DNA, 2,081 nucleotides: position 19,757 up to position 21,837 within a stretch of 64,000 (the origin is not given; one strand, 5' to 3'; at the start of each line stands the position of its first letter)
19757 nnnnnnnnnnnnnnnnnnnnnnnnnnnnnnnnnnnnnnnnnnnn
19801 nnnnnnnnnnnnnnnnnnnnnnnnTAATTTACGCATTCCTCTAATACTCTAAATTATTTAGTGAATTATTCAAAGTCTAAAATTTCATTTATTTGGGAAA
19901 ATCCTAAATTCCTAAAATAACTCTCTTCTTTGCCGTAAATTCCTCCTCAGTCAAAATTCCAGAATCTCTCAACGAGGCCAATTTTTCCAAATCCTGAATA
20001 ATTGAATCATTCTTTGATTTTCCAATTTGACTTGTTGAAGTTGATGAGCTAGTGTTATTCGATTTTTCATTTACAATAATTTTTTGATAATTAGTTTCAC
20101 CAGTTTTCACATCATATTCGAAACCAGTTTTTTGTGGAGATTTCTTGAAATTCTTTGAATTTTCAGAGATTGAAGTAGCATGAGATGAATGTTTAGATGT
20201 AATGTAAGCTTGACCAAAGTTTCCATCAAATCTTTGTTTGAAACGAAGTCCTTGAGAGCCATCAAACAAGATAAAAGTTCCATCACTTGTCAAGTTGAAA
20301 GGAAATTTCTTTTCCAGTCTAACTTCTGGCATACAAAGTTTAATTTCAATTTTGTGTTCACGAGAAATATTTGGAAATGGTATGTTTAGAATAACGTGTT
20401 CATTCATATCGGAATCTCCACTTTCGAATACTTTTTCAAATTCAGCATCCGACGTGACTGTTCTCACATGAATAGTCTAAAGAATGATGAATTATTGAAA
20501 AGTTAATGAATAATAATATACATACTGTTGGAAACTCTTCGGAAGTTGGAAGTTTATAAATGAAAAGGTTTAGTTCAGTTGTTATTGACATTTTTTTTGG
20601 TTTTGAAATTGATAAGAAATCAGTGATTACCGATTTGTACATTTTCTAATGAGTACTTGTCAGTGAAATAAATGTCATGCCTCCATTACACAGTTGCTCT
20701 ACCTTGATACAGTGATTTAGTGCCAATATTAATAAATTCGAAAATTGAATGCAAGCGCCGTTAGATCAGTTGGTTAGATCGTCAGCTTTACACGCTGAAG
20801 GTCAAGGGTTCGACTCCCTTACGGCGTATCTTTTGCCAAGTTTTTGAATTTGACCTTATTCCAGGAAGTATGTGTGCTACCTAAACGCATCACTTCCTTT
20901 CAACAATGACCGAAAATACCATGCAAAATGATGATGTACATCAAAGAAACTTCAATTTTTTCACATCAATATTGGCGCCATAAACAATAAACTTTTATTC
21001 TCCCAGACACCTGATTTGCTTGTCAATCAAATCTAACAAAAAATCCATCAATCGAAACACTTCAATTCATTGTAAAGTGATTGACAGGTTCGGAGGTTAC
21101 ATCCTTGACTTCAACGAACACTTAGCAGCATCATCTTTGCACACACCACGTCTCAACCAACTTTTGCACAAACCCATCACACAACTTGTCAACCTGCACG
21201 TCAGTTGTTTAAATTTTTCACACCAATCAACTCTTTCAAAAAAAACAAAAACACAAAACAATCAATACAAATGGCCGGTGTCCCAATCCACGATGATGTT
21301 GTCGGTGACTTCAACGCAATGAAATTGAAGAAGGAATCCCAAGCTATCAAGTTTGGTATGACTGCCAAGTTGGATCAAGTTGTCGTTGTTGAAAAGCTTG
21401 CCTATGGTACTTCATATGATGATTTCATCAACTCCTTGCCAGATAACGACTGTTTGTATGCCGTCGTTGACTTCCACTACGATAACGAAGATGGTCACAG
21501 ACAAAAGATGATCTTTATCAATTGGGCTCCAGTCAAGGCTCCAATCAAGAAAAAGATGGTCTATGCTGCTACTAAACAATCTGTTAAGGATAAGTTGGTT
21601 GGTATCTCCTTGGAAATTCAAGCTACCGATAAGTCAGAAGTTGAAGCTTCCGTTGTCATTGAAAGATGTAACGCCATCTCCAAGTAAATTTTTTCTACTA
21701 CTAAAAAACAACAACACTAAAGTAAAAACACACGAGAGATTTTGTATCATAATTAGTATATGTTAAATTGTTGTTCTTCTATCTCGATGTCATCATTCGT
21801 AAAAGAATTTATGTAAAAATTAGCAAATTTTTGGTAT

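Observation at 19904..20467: SHOCT-like C-terminal motif in a eukaryotic protein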

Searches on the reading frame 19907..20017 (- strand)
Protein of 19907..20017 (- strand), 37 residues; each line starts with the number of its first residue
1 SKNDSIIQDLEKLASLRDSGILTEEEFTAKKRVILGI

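Call 5: search_protein_families(library=pfam, max_evalue=10, proteins=[window:19907-20017:-])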
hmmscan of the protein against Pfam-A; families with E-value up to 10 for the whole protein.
seq(37 aa): 2 families
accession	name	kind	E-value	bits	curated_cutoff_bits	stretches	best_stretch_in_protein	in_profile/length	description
PF09851.14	SHOCT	-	2.3e-11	43.5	27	1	10-35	3-28/28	Short C-terminal domain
PF05120.17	GvpG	-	0.0042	17.7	30.6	1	5-35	32-62/67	Gas vesicle protein G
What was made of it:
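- Checked: The isolated 37-aa tail scores 43.5 bits (call 5).
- SHOCT membership: call 5. It scores 11 bits above Pfam's gathering cutoff, E = 9e-10 (call 5).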

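Call 33: search_solved_structures(query=window:19907-20017:-, max_evalue=10, show_alignments=3)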
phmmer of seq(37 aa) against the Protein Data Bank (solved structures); distinct sequences matched with E-value up to 10: 1.
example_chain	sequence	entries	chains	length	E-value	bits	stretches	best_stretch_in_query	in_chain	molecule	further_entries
5c53_B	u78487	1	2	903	0.9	13.3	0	11-33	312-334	Pol gamma B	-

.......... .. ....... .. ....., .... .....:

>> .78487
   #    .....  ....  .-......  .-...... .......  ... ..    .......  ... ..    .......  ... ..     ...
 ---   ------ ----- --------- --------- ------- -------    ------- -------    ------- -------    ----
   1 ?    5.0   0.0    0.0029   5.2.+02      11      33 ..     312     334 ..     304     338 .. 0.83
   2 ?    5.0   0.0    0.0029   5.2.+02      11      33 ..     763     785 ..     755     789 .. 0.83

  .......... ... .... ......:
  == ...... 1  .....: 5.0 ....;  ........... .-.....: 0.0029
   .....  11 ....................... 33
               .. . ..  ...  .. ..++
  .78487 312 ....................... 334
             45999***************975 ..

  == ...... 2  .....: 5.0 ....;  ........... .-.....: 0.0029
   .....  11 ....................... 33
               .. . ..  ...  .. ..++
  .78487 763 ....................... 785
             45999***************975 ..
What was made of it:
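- Tried and rejected: A search of PDB sequences with the SHOCT tail found no solved SHOCT structure (call 33).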

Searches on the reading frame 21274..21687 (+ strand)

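Call 68: search_protein_families(library=pfam, max_evalue=0.001, proteins=[window:21274-21687:+])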
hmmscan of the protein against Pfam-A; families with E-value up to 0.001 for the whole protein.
window:21274-21687:+ (137 aa): 1 family
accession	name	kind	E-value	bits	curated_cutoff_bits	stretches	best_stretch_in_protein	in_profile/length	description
PF00241.25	Cofilin_ADF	-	1.2e-34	119.2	22.4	1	12-130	4-124/125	Cofilin/tropomyosin-type actin-binding protein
